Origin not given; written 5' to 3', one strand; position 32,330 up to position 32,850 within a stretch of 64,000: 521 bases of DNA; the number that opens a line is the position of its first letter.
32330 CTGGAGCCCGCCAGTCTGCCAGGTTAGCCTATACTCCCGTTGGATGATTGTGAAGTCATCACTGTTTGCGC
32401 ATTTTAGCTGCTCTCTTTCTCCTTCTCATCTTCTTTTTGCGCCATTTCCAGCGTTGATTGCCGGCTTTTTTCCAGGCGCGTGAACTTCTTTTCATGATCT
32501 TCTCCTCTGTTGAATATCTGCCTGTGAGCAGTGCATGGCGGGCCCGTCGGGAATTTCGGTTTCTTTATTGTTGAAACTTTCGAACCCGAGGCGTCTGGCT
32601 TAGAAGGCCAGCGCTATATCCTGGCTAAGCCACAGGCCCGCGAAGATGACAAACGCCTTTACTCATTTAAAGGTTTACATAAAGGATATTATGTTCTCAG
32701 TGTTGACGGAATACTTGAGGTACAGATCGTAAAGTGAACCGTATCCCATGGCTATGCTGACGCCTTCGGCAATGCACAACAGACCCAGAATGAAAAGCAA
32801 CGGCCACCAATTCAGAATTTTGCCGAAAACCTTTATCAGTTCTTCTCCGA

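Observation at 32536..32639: tRNA-Arg(UCU) interrupted by a 26-nt intron in the T-loop (position 59/60) with a textbook hBHBh' motif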

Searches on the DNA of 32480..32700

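Call 5: search_rna_families(source=window, start=32480, end=32700, threshold=evalue, max_evalue=10, show_alignments=5)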
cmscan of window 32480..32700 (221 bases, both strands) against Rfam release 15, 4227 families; matches with E-value up to 10: 4.
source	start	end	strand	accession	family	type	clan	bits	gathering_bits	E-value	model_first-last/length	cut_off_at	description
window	32581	32639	-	RF00005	tRNA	Gene; tRNA;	CL00001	29.6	29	0.00014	1-71/71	no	tRNA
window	32585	32644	-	RF01895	mir-193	Gene; miRNA;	-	14.5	55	1.2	1-76/76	no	mir-193 microRNA precursor family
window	32581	32670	-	RF01906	HOTAIR_3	Gene; lncRNA;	-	14.1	80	0.49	1-98/98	no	HOTAIR conserved region 3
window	32547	32587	-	RF03904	MIR7991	Gene; miRNA;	-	12.8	58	7.6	1-47/47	no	MIR7991 microRNA precursor family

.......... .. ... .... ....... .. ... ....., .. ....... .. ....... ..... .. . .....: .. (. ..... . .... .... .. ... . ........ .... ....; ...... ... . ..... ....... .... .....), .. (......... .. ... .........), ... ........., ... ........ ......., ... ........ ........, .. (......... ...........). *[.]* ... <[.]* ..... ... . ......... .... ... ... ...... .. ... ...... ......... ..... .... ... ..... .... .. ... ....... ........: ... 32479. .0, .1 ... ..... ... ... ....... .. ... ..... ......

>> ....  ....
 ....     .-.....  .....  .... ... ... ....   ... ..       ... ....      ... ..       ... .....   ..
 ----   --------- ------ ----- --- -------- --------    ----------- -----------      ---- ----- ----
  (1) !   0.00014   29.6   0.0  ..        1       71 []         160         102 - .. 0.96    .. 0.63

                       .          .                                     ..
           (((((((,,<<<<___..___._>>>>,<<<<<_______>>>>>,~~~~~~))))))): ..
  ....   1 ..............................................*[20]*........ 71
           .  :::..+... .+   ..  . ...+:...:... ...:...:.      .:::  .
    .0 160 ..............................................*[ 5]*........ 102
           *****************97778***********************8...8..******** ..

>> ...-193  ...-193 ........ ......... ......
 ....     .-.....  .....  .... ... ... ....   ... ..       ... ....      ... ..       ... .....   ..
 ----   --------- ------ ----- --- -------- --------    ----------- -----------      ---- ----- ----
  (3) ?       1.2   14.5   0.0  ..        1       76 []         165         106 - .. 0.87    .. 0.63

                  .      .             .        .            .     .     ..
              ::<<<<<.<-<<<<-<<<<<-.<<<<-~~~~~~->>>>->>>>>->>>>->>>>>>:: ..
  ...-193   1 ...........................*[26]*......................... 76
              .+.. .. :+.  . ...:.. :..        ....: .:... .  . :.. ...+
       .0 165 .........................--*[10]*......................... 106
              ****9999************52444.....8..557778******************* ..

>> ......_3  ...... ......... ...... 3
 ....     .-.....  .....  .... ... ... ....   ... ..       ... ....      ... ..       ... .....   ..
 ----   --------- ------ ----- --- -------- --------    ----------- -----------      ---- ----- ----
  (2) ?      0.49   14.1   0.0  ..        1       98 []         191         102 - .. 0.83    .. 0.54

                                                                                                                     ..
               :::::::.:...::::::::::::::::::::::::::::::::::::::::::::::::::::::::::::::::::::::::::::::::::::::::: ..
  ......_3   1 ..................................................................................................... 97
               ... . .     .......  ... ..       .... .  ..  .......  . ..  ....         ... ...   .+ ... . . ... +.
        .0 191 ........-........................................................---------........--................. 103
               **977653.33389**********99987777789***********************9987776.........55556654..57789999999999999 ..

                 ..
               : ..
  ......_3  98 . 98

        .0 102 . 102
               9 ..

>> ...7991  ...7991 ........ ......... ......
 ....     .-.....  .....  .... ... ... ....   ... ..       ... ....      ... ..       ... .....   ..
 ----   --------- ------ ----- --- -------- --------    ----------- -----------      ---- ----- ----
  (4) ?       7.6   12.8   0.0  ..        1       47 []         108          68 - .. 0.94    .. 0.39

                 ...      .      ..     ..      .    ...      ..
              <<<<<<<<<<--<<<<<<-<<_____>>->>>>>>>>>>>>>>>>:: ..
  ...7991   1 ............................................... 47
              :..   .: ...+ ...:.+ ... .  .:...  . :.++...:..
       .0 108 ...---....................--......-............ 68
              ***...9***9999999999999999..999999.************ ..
